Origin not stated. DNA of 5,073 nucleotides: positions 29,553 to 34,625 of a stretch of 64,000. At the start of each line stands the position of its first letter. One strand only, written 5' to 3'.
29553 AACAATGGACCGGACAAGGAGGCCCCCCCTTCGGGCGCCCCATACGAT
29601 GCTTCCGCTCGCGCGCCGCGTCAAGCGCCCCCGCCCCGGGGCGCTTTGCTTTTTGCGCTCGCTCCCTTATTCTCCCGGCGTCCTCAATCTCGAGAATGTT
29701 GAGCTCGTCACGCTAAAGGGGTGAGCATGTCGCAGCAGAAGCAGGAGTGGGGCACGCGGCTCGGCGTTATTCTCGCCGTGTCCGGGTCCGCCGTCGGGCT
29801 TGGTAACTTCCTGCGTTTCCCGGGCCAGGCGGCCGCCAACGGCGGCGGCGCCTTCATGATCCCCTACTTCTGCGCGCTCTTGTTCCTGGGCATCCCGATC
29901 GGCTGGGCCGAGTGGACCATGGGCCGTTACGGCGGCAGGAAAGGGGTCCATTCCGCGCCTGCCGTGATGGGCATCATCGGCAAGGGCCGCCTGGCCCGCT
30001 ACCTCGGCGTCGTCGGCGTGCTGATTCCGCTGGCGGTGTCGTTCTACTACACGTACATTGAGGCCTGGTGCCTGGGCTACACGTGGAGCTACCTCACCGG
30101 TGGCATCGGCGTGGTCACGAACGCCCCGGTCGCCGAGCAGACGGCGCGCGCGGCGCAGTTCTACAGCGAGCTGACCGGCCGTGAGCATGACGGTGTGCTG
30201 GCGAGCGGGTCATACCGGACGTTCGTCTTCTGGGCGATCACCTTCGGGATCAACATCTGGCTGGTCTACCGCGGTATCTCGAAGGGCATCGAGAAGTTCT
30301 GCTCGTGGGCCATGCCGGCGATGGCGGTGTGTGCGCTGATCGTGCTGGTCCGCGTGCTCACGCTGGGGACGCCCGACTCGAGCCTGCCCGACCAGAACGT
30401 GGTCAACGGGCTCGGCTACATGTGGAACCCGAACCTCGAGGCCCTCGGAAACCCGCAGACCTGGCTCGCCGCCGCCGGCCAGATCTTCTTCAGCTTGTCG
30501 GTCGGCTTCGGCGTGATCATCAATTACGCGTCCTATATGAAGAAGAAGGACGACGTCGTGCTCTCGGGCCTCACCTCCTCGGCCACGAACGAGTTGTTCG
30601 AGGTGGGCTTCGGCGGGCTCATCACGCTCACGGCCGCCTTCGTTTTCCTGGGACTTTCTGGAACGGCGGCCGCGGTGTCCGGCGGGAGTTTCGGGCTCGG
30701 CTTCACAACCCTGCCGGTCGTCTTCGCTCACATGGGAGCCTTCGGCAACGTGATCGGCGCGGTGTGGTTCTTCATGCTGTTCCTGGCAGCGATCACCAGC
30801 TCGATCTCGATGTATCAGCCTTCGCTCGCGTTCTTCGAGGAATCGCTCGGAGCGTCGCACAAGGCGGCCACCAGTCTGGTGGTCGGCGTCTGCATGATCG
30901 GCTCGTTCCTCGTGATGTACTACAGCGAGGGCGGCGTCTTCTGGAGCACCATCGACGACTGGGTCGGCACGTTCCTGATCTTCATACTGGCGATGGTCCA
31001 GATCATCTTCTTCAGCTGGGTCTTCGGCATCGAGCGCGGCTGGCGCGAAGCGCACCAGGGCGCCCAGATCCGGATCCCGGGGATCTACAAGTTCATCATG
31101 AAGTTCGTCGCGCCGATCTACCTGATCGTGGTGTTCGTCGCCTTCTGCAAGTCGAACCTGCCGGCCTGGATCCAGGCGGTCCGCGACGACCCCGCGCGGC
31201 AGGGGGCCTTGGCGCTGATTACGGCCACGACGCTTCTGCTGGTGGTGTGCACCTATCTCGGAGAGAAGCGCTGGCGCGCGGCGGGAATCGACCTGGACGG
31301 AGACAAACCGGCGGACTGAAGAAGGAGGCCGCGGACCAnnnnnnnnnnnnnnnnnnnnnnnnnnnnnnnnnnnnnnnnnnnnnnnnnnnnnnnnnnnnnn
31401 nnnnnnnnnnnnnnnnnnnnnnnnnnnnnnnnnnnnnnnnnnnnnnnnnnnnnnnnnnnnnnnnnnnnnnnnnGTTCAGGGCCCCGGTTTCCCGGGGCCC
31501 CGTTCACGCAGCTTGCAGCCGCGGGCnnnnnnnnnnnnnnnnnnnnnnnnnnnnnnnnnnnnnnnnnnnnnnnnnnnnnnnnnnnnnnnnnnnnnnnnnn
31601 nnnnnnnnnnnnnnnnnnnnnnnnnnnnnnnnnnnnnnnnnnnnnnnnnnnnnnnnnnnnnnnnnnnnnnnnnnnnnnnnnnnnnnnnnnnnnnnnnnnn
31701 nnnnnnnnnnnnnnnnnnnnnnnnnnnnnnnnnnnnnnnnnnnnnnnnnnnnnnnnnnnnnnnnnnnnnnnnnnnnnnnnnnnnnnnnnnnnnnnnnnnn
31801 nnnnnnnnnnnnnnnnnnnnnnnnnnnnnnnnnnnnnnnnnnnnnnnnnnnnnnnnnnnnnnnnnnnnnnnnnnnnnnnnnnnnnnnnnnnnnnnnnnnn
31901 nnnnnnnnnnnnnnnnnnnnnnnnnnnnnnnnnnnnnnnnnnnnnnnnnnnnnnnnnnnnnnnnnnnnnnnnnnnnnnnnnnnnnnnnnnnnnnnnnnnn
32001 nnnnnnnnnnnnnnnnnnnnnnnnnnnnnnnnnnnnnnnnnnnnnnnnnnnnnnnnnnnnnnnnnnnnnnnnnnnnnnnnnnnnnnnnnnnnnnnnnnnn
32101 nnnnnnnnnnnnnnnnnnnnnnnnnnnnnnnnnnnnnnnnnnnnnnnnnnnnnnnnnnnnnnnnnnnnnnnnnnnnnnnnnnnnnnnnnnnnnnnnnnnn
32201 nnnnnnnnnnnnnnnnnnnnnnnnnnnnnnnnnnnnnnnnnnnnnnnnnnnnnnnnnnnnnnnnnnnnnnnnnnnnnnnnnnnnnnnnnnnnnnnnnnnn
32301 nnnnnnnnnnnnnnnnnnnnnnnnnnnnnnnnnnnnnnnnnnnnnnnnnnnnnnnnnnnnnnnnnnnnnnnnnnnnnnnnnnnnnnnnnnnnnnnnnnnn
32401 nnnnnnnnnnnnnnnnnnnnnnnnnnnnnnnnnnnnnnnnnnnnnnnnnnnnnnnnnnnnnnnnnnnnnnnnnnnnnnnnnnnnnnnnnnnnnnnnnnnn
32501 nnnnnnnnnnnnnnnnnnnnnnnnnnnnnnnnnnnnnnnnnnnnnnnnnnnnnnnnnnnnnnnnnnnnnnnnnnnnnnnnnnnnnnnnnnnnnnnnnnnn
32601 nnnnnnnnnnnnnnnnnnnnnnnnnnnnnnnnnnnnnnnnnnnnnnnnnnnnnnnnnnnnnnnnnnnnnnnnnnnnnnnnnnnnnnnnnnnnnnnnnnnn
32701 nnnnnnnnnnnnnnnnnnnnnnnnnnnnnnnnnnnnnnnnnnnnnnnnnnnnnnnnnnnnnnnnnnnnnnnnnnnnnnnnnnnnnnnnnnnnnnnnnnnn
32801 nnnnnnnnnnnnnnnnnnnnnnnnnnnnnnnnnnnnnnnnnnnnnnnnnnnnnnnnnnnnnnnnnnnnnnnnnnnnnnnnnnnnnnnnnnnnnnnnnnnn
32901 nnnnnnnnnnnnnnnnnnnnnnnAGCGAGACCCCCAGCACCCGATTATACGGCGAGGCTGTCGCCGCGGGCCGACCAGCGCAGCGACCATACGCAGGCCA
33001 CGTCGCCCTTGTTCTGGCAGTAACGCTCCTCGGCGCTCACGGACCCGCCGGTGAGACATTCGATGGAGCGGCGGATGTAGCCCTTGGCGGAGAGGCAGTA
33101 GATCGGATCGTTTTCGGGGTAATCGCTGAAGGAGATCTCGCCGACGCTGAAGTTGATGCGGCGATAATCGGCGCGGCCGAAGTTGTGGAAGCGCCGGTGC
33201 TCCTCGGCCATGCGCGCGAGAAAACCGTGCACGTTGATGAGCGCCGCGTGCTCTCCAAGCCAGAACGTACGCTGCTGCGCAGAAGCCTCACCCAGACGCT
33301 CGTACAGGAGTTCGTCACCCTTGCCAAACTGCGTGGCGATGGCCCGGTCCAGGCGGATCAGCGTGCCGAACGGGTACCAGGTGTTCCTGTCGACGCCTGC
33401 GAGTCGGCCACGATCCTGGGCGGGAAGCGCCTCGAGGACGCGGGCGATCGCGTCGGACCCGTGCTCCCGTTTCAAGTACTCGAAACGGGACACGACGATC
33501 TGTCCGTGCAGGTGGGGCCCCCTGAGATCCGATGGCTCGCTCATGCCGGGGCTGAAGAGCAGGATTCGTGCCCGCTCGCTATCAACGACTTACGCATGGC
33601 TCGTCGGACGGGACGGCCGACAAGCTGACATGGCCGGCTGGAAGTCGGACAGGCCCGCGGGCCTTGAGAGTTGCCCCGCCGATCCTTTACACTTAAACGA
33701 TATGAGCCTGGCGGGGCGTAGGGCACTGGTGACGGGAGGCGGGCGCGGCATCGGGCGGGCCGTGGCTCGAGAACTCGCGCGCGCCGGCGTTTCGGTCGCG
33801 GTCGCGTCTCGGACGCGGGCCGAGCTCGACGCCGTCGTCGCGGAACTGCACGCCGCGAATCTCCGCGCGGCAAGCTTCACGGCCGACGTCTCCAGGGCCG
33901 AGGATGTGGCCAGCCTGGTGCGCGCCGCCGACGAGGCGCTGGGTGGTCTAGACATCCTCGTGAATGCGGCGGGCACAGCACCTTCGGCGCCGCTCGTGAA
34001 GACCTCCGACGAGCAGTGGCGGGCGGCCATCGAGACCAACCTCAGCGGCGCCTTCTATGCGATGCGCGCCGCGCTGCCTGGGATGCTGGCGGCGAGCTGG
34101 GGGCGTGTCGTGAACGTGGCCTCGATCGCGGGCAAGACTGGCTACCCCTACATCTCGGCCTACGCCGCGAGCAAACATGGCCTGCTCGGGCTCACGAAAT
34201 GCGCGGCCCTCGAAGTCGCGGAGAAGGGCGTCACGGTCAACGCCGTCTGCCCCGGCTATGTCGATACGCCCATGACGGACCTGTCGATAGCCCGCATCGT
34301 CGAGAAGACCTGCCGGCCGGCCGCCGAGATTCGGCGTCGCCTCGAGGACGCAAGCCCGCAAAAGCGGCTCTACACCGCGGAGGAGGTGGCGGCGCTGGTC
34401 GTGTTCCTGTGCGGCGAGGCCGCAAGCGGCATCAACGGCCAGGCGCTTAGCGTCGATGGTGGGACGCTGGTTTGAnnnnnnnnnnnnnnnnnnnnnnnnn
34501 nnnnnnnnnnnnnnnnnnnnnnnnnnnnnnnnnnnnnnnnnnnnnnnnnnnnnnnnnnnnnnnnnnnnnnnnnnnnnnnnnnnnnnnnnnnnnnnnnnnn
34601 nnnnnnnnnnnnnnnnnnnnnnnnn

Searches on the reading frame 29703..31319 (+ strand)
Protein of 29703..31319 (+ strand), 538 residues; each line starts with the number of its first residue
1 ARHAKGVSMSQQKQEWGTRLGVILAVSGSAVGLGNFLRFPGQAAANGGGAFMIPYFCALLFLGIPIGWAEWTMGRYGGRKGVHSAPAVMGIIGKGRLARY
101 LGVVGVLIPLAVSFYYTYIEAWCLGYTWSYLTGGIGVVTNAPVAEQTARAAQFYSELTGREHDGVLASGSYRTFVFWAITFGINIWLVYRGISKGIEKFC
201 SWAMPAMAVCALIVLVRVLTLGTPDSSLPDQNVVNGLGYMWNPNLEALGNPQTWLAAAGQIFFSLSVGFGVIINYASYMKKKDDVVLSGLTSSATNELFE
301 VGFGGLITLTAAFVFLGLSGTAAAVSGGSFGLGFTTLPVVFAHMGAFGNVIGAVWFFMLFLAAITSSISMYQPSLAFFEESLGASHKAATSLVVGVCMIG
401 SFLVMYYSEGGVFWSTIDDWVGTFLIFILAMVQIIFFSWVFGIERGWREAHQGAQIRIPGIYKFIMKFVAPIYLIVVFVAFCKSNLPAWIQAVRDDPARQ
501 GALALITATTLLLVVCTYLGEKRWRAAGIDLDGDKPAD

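Call 60: search_protein_families(library=pfam, proteins=[window:29703-31319:+], max_evalue=0.001)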
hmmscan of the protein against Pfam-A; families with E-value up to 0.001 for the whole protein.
window:29703-31319:+ (538 aa): 1 family
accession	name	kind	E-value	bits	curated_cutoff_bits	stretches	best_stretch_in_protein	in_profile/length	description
PF00209.24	SNF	-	1.4e-50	172.9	27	1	14-519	2-517/524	Sodium:neurotransmitter symporter family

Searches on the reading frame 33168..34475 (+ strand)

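Call 60: search_protein_families(library=pfam, proteins=[window:33168-34475:+], max_evalue=0.001)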
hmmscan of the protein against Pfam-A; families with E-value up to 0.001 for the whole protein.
window:33168-34475:+ (435 aa): 5 families
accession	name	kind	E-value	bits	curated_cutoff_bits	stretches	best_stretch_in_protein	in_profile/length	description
PF13561.12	adh_short_C2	-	3.9e-61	207.1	27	1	193-432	6-234/236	Enoyl-(Acyl carrier protein) reductase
PF00106.31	adh_short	-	5.8e-61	205.8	26.6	1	186-371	3-188/195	short chain dehydrogenase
PF08659.16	KR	-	3.4e-15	56.9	22.6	1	187-336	4-153/180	KR domain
PF03435.24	Sacchrp_dh_NADP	-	1.8e-06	28.8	25.1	1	190-279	5-87/129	Saccharopine dehydrogenase NADP binding domain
PF23441.1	SDR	-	0.00042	20.2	27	1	181-375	5-204/258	SDR-like rossmann domain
